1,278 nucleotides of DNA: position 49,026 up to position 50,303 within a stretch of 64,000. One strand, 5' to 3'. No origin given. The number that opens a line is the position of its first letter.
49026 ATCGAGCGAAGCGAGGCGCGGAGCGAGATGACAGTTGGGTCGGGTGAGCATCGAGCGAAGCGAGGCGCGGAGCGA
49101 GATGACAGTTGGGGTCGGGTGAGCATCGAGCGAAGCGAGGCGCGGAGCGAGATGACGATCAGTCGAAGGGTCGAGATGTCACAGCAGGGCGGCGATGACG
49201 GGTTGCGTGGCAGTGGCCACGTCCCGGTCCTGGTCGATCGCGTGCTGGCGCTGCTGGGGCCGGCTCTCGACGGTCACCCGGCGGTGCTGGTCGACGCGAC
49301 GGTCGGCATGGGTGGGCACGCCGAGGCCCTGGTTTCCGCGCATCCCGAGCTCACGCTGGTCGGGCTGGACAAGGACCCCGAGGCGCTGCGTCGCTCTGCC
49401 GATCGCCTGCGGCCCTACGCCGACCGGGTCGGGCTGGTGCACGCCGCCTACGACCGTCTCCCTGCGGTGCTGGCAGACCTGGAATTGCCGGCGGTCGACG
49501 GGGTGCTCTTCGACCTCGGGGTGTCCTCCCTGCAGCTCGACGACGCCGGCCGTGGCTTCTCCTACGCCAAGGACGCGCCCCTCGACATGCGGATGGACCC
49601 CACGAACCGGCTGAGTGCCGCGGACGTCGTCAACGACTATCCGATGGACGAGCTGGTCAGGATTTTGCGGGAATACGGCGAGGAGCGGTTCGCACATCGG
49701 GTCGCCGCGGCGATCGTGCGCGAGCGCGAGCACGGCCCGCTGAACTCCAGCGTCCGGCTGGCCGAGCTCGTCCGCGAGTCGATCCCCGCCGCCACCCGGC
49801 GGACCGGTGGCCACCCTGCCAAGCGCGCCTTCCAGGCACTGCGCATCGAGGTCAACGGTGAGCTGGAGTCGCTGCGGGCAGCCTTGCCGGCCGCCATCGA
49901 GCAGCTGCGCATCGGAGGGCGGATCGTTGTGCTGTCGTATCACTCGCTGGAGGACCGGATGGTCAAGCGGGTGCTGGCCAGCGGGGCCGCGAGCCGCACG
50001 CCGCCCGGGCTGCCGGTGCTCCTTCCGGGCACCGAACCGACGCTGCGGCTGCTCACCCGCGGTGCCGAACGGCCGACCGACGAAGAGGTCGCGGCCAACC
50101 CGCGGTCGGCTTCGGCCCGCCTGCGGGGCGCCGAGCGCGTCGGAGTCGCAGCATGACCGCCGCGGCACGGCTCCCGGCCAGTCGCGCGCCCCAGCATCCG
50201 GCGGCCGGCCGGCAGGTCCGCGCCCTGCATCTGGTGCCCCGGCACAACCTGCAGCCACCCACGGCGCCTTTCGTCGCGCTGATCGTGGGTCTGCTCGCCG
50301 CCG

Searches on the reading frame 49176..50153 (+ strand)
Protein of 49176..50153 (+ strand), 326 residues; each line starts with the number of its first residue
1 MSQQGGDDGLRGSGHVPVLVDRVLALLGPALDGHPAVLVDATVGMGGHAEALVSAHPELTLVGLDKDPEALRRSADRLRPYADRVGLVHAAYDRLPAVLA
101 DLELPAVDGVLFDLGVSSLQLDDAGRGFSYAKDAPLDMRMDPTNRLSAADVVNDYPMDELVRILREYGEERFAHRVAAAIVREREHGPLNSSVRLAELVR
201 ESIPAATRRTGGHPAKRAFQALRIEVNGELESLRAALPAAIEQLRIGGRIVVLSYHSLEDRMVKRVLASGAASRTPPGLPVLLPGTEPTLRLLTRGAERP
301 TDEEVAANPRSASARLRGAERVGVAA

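Call 10: find_homologous_proteins(query=window:49176-50153:+)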
Query window:49176-50153:+ (326 aa): 8000 proteins with E <= 0.001 among 8000 candidates; the best 120 are listed.
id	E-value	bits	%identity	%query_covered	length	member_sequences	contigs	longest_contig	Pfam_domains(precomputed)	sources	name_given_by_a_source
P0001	5.4e-202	688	100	100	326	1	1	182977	PF01795.26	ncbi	-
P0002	8.4e-161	552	82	100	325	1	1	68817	PF01795.26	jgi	jgi:16S rRNA (cytosine1402-N4)-methyltransferase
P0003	1.1e-150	519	80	92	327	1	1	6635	PF01795.26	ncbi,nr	ncbi:MAG: 16S rRNA (cytosine(1402)-N(4))-methyltransferase RsmH [Actinomycetota bacterium]|nr:16S rR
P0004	3.6e-149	514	78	95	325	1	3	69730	PF01795.26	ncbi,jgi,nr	ncbi:MAG: 16S rRNA (cytosine(1402)-N(4))-methyltransferase [Pseudonocardiales bacterium]|nr:MAG: 16S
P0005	1.1e-147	509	79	96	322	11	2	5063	PF01795.26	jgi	-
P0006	7.3e-145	500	77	90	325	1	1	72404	PF01795.26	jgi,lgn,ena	-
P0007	1.1e-144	500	75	95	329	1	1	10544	PF01795.26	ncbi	ncbi:MAG: 16S rRNA (cytosine(1402)-N(4))-methyltransferase RsmH [Pseudonocardiales bacterium]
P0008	1.9e-144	499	79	91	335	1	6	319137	PF01795.26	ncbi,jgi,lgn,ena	-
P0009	2.5e-143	495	77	92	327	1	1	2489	PF01795.26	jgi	-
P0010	1.4e-142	493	75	94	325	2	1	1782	PF01795.26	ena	-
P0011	5.1e-141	488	75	96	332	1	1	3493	PF01795.26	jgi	-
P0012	1.4e-139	483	73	95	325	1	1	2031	PF01795.26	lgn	-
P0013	1.5e-138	479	76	91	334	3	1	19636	PF01795.26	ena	-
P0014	1.7e-138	479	74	96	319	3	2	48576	PF01795.26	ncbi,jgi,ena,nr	ncbi:MAG TPA: 16S rRNA (cytosine(1402)-N(4))-methyltransferase RsmH [Mycobacteriales bacterium]|nr:1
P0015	2.0e-138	479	73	93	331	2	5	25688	PF01795.26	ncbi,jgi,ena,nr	ncbi:MAG TPA: 16S rRNA (cytosine(1402)-N(4))-methyltransferase RsmH [Mycobacteriales bacterium]|jgi:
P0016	2.4e-138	479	75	91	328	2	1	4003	PF01795.26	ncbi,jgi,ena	-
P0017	5.1e-138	478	74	96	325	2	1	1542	PF01795.26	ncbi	-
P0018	8.8e-138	477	75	90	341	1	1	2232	PF01795.26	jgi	jgi:16S rRNA (cytosine1402-N4)-methyltransferase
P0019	1.4e-137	476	74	90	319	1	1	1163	PF01795.26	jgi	jgi:16S rRNA (cytosine1402-N4)-methyltransferase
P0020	2.2e-137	476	73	93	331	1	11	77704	PF01795.26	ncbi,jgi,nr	ncbi:MAG: rRNA (cytosine1402-N4)-methyltransferase [Actinomycetota bacterium]|jgi:16S rRNA (cytosine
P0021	3.6e-137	475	74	90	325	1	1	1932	PF01795.26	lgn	-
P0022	1.5e-136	473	74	90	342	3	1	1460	PF01795.26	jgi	jgi:16S rRNA (cytosine1402-N4)-methyltransferase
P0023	3.3e-136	472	72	93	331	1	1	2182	PF01795.26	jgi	jgi:16S rRNA (cytosine1402-N4)-methyltransferase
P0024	6.5e-136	471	72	98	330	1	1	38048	PF01795.26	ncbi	-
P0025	5.4e-135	468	73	95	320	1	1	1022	PF01795.26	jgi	jgi:16S rRNA (cytosine1402-N4)-methyltransferase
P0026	5.7e-135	468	71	92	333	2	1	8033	PF01795.26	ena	-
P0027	1.7e-134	466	72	93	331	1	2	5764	PF01795.26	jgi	jgi:16S rRNA (cytosine1402-N4)-methyltransferase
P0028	1.8e-134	466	69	95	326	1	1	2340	PF01795.26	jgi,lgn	jgi:16S rRNA (cytosine1402-N4)-methyltransferase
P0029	2.3e-134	466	71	94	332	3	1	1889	PF01795.26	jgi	jgi:16S rRNA (cytosine1402-N4)-methyltransferase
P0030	3.9e-134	465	71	93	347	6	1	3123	PF01795.26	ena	-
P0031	4.4e-134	465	74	89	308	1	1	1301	PF01795.26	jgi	jgi:16S rRNA (cytosine1402-N4)-methyltransferase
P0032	1.7e-133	463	73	95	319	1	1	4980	PF01795.26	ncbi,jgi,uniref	ncbi:16S rRNA (cytosine(1402)-N(4))-methyltransferase RsmH [Pseudonocardia sp.]|jgi:16S rRNA (cytosi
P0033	1.8e-133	463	74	89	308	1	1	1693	PF01795.26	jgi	jgi:16S rRNA (cytosine1402-N4)-methyltransferase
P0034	3.1e-133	462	73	91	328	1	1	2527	PF01795.26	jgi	jgi:16S rRNA (cytosine1402-N4)-methyltransferase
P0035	3.2e-133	462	73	91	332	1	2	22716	PF01795.26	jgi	-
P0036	3.4e-133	462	71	92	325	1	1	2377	PF01795.26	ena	-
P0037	3.7e-133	462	72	90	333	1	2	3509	PF01795.26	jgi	jgi:16S rRNA (cytosine1402-N4)-methyltransferase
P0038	4.1e-133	462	74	89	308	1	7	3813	PF01795.26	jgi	jgi:16S rRNA (cytosine1402-N4)-methyltransferase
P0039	4.9e-133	461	71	94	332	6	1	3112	PF01795.26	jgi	jgi:16S rRNA (cytosine1402-N4)-methyltransferase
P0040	6.5e-133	461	71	94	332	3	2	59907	PF01795.26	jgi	jgi:16S rRNA (cytosine1402-N4)-methyltransferase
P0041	9.1e-133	460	74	93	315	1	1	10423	PF01795.26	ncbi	ncbi:MAG: 16S rRNA (cytosine(1402)-N(4))-methyltransferase RsmH, partial [Mycobacteriales bacterium]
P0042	1.1e-132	460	74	91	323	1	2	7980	PF01795.26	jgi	jgi:16S rRNA (cytosine1402-N4)-methyltransferase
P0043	1.2e-132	460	73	89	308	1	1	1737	PF01795.26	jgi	jgi:16S rRNA (cytosine1402-N4)-methyltransferase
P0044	1.4e-132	460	74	95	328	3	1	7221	PF01795.26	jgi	jgi:16S rRNA (cytosine1402-N4)-methyltransferase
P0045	1.4e-132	460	73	89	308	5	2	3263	PF01795.26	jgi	jgi:16S rRNA (cytosine1402-N4)-methyltransferase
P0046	2.2e-132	459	71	96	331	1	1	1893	PF01795.26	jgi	jgi:16S rRNA (cytosine1402-N4)-methyltransferase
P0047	2.2e-132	459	73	96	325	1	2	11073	PF01795.26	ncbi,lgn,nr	ncbi:MAG: 16S rRNA (cytosine(1402)-N(4))-methyltransferase RsmH [Actinomycetota bacterium]|nr:16S rR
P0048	3.5e-132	458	73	96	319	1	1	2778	PF01795.26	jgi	jgi:16S rRNA (cytosine1402-N4)-methyltransferase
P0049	5.9e-132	458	74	95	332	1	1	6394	PF01795.26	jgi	jgi:16S rRNA (cytosine1402-N4)-methyltransferase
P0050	7.1e-132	457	71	94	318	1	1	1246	PF01795.26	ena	-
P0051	7.3e-132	457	72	96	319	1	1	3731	PF01795.26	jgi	jgi:16S rRNA (cytosine1402-N4)-methyltransferase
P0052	8.8e-132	457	71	94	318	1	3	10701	PF01795.26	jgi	jgi:16S rRNA (cytosine1402-N4)-methyltransferase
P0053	9.8e-132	457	72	96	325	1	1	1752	PF01795.26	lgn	-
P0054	1.0e-131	457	71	94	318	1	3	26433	PF01795.26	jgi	jgi:16S rRNA (cytosine1402-N4)-methyltransferase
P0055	1.3e-131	457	71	94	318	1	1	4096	PF01795.26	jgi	jgi:16S rRNA (cytosine1402-N4)-methyltransferase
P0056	1.3e-131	457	73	89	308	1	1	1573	PF01795.26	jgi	jgi:16S rRNA (cytosine1402-N4)-methyltransferase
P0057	2.0e-131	456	73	90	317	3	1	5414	PF01795.26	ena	-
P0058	3.9e-131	455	71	94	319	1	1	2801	PF01795.26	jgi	jgi:16S rRNA (cytosine1402-N4)-methyltransferase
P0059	5.1e-131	455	71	94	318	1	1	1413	PF01795.26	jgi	jgi:16S rRNA (cytosine1402-N4)-methyltransferase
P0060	5.8e-131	454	72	96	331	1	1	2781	PF01795.26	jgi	jgi:16S rRNA (cytosine1402-N4)-methyltransferase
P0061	7.7e-131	454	71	94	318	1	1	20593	PF01795.26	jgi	jgi:16S rRNA (cytosine1402-N4)-methyltransferase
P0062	8.8e-131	454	71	94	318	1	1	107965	PF01795.26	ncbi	ncbi:MAG TPA: 16S rRNA (cytosine(1402)-N(4))-methyltransferase RsmH [Mycobacteriales bacterium]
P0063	1.1e-130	454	70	98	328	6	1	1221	PF01795.26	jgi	jgi:16S rRNA (cytosine1402-N4)-methyltransferase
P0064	1.3e-130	453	73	89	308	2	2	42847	PF01795.26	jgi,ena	jgi:16S rRNA (cytosine1402-N4)-methyltransferase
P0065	1.3e-130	453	71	94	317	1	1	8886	PF01795.26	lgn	-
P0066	1.7e-130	453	72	95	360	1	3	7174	PF01795.26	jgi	-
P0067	2.1e-130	453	72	95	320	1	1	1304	PF01795.26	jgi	jgi:16S rRNA (cytosine1402-N4)-methyltransferase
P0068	2.4e-130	452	72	89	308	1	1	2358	PF01795.26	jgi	jgi:16S rRNA (cytosine1402-N4)-methyltransferase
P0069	3.0e-130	452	73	91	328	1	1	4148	PF01795.26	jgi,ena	-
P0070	3.8e-130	452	70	98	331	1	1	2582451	PF01795.26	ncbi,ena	-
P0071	3.8e-130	452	72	91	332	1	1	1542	PF01795.26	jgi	-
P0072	4.1e-130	452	73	91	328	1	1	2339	PF01795.26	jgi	-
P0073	4.3e-130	452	70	95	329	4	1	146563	PF01795.26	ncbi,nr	ncbi:MAG TPA: 16S rRNA (cytosine(1402)-N(4))-methyltransferase RsmH [Mycobacteriales bacterium]|nr:1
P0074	4.5e-130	452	71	94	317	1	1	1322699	PF01795.26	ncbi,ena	-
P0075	4.7e-130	452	71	96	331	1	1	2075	PF01795.26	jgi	jgi:16S rRNA (cytosine1402-N4)-methyltransferase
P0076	5.5e-130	451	71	94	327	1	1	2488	PF01795.26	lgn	-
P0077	5.6e-130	451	72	91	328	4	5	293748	PF01795.26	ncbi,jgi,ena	jgi:16S rRNA (cytosine1402-N4)-methyltransferase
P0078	5.9e-130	451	72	94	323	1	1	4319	PF01795.26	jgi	jgi:16S rRNA (cytosine1402-N4)-methyltransferase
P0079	7.1e-130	451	72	96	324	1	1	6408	PF01795.26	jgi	jgi:16S rRNA (cytosine1402-N4)-methyltransferase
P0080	7.3e-130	451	68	97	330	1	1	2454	PF01795.26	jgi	-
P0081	8.2e-130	451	71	96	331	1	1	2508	PF01795.26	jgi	jgi:16S rRNA (cytosine1402-N4)-methyltransferase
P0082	9.6e-130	450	72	91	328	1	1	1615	PF01795.26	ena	-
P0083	1.1e-129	450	71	92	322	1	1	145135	PF01795.26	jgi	-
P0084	1.1e-129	450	71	96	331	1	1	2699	PF01795.26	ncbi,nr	ncbi:MAG: rRNA (cytosine1402-N4)-methyltransferase [Cryptosporangiaceae bacterium]|nr:rRNA (cytosine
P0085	1.2e-129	450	70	96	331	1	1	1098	PF01795.26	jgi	jgi:16S rRNA (cytosine1402-N4)-methyltransferase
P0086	1.2e-129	450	71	96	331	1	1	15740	PF01795.26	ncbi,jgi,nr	ncbi:MAG: rRNA (cytosine1402-N4)-methyltransferase [Cryptosporangiaceae bacterium]|jgi:16S rRNA (cyt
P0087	1.2e-129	450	71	96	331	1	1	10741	PF01795.26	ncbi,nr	ncbi:MAG: ribosomal small subunit methyltransferase [Actinomycetia bacterium]|nr:ribosomal small sub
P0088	1.2e-129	450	71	92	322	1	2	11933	PF01795.26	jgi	jgi:16S rRNA (cytosine1402-N4)-methyltransferase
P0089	1.4e-129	450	71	92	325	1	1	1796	PF01795.26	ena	-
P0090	1.8e-129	450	71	96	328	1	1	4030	PF01795.26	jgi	-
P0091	2.0e-129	449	71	92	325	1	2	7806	PF01795.26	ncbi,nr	ncbi:MAG: 16S rRNA (cytosine(1402)-N(4))-methyltransferase RsmH [Actinomycetota bacterium]|nr:16S rR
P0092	2.3e-129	449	70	97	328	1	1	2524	PF01795.26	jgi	-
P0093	2.4e-129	449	71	94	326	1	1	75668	PF01795.26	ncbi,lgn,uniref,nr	ncbi:16S rRNA (cytosine(1402)-N(4))-methyltransferase RsmH [Gandjariella thermophila]|uniref:Ribosom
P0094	2.9e-129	449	71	94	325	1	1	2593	PF01795.26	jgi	jgi:16S rRNA (cytosine1402-N4)-methyltransferase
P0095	3.3e-129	449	71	91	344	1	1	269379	PF01795.26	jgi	jgi:16S rRNA (cytosine1402-N4)-methyltransferase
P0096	3.6e-129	449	70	94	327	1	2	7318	PF01795.26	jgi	jgi:16S rRNA (cytosine1402-N4)-methyltransferase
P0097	4.3e-129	448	71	96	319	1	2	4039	PF01795.26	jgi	jgi:16S rRNA (cytosine1402-N4)-methyltransferase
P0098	4.7e-129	448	70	95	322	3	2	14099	PF01795.26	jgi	jgi:16S rRNA (cytosine1402-N4)-methyltransferase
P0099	4.9e-129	448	68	98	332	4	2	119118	PF01795.26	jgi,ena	-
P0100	5.9e-129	448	71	95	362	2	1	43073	PF01795.26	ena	-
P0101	5.9e-129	448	70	94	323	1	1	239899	PF01795.26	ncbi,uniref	ncbi:16S rRNA (cytosine(1402)-N(4))-methyltransferase RsmH [Fodinicola feengrottensis]|uniref:Riboso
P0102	6.4e-129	448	71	95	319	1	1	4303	PF01795.26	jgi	jgi:16S rRNA (cytosine1402-N4)-methyltransferase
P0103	9.2e-129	447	69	95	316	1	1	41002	PF01795.26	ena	-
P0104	1.0e-128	447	68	96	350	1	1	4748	PF01795.26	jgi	jgi:16S rRNA (cytosine1402-N4)-methyltransferase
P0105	1.1e-128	447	70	94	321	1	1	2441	PF01795.26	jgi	jgi:16S rRNA (cytosine1402-N4)-methyltransferase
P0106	1.1e-128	447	69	95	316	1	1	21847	PF01795.26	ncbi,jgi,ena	ncbi:MAG TPA: 16S rRNA (cytosine(1402)-N(4))-methyltransferase RsmH [Mycobacteriales bacterium]|jgi:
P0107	1.2e-128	447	68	96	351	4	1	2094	PF01795.26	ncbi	-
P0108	1.3e-128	447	71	91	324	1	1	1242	PF01795.26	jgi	jgi:16S rRNA (cytosine1402-N4)-methyltransferase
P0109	1.3e-128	447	70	96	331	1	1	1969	PF01795.26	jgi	jgi:16S rRNA (cytosine1402-N4)-methyltransferase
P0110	1.4e-128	447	69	95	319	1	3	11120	PF01795.26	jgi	jgi:16S rRNA (cytosine1402-N4)-methyltransferase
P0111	1.6e-128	446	70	95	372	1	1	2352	PF01795.26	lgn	-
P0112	1.7e-128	446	70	95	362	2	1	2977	PF01795.26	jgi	jgi:16S rRNA (cytosine1402-N4)-methyltransferase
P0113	1.7e-128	446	71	96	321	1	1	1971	PF01795.26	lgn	-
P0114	1.9e-128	446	69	91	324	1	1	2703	PF01795.26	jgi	jgi:16S rRNA (cytosine1402-N4)-methyltransferase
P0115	2.0e-128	446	71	96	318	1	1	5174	PF01795.26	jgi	jgi:16S rRNA (cytosine1402-N4)-methyltransferase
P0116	2.5e-128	446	70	94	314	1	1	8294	PF01795.26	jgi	jgi:16S rRNA (cytosine1402-N4)-methyltransferase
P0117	2.6e-128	446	70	92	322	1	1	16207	PF01795.26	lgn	-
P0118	2.6e-128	446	73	95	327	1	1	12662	PF01795.26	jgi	jgi:16S rRNA (cytosine1402-N4)-methyltransferase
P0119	2.7e-128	446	70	96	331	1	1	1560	PF01795.26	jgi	jgi:16S rRNA (cytosine1402-N4)-methyltransferase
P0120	2.8e-128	446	68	95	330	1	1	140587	PF01795.26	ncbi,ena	-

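Call 11: find_encoding_contigs(protein=P0001, flank=3000, max_places=3)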
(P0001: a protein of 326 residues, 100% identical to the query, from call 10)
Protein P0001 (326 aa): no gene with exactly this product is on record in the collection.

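Call 12: find_encoding_contigs(protein=P0002, flank=3000, max_places=3)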
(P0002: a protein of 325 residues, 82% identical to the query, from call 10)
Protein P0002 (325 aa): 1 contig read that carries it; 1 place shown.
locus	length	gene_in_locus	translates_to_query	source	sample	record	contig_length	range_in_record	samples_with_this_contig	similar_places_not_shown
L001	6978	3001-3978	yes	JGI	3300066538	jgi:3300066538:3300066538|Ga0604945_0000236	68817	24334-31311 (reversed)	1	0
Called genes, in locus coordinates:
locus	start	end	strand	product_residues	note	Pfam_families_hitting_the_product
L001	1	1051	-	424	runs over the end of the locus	PF01882:DUF58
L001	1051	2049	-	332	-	PF00493:MCM, PF00004:AAA (weak), PF07726:AAA_3, PF07728:AAA_5, PF17863:AAA_lid_2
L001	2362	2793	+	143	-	PF02381:MraZ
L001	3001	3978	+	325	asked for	PF01795:Methyltransf_5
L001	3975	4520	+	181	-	-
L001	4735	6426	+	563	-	PF03717:PBP_dimer, PF00905:Transpeptidase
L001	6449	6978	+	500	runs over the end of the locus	PF01225:Mur_ligase, PF08245:Mur_ligase_M, PF02875:Mur_ligase_C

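Call 13: find_encoding_contigs(protein=P0004, flank=3000, max_places=3)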
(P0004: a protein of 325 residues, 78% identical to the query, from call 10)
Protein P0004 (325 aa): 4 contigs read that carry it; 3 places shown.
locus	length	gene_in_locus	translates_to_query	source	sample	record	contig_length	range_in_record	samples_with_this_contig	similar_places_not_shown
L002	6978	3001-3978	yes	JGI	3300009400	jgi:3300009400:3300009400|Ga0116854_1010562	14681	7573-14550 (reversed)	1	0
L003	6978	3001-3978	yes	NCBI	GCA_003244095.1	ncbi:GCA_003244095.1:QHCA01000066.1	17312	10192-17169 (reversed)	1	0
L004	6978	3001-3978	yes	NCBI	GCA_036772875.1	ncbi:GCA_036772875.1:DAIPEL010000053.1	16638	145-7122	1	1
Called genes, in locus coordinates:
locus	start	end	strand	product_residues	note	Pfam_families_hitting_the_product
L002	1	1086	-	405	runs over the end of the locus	?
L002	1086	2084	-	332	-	PF00493:MCM (weak), PF00004:AAA (weak), PF07726:AAA_3, PF07728:AAA_5, PF17863:AAA_lid_2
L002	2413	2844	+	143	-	PF02381:MraZ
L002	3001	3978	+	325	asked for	PF01795:Methyltransf_5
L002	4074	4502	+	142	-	-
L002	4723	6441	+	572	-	PF03717:PBP_dimer, PF00905:Transpeptidase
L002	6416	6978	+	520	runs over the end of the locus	PF01225:Mur_ligase, PF08245:Mur_ligase_M, PF02875:Mur_ligase_C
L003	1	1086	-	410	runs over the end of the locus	PF01882:DUF58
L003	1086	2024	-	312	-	PF00493:MCM (weak), PF00004:AAA (weak), PF07726:AAA_3, PF07728:AAA_5, PF17863:AAA_lid_2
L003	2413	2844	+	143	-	PF02381:MraZ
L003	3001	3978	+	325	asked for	PF01795:Methyltransf_5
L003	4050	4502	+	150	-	-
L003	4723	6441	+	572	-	PF03717:PBP_dimer, PF00905:Transpeptidase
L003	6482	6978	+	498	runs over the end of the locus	PF01225:Mur_ligase, PF08245:Mur_ligase_M, PF02875:Mur_ligase_C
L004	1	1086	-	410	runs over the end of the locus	?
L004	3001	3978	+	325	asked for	PF01795:Methyltransf_5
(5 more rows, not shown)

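Call 16: find_encoding_contigs(protein=P0008, flank=3000, max_places=3)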
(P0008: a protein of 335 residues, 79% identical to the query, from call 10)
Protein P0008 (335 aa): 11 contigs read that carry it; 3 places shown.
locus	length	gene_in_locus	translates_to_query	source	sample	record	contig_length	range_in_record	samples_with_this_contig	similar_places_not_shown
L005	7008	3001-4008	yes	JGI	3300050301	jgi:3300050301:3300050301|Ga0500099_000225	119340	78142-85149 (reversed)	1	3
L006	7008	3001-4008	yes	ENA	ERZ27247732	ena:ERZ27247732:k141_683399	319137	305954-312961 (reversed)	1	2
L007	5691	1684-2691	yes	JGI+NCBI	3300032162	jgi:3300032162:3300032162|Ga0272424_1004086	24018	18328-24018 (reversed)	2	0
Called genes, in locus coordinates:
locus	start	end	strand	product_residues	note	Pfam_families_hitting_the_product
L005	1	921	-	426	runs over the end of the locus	PF01882:DUF58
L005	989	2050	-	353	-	PF00493:MCM (weak), PF00004:AAA (weak), PF07726:AAA_3, PF07728:AAA_5, PF17863:AAA_lid_2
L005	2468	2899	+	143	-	PF02381:MraZ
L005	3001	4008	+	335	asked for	PF01795:Methyltransf_5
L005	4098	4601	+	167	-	-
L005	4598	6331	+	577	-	PF03717:PBP_dimer, PF00905:Transpeptidase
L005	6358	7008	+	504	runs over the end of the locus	PF01225:Mur_ligase, PF08245:Mur_ligase_M, PF02875:Mur_ligase_C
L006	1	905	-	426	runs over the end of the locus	PF01882:DUF58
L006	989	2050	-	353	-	PF00493:MCM (weak), PF00004:AAA (weak), PF07726:AAA_3, PF07728:AAA_5, PF17863:AAA_lid_2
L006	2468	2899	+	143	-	PF02381:MraZ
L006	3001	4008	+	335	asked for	PF01795:Methyltransf_5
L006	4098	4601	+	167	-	-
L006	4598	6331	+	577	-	PF03717:PBP_dimer, PF00905:Transpeptidase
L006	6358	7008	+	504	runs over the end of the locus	PF01225:Mur_ligase, PF08245:Mur_ligase_M, PF02875:Mur_ligase_C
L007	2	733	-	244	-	?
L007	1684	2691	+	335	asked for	PF01795:Methyltransf_5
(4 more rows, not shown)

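Call 17: find_encoding_contigs(protein=P0006, flank=3000, max_places=2)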
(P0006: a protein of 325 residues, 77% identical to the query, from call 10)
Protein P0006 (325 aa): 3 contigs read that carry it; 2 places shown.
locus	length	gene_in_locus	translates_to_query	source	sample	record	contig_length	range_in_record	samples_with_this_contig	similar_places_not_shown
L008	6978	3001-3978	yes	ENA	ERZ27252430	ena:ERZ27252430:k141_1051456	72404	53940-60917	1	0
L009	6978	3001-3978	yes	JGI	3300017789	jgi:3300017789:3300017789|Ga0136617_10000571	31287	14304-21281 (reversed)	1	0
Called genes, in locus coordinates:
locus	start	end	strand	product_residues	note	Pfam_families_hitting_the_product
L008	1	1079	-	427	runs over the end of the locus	PF01882:DUF58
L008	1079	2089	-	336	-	PF00493:MCM (weak), PF07726:AAA_3, PF07728:AAA_5, PF00004:AAA (weak), PF17863:AAA_lid_2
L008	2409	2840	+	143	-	PF02381:MraZ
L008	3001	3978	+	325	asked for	PF01795:Methyltransf_5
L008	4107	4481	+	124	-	-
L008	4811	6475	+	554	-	PF03717:PBP_dimer, PF00905:Transpeptidase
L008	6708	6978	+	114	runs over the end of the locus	PF19739:DUF6228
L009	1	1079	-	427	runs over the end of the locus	PF01882:DUF58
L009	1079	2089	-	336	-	PF00493:MCM (weak), PF07726:AAA_3, PF07728:AAA_5, PF00004:AAA (weak), PF17863:AAA_lid_2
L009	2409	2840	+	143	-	PF02381:MraZ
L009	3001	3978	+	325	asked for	PF01795:Methyltransf_5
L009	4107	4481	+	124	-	-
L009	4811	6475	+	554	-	PF03717:PBP_dimer, PF00905:Transpeptidase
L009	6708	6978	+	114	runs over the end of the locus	PF19739:DUF6228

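Call 61: list_cluster_members(proteins=[P0001, P0002])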
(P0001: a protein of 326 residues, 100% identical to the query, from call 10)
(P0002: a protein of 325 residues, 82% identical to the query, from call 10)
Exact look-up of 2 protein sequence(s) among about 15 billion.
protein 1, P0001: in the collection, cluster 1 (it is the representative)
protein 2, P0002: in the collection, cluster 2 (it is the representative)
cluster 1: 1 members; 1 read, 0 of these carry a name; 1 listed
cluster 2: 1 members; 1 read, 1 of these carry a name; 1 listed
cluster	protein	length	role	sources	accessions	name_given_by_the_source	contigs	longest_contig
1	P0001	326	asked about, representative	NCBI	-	-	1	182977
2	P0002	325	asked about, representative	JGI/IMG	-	16S rRNA (cytosine1402-N4)-methyltransferase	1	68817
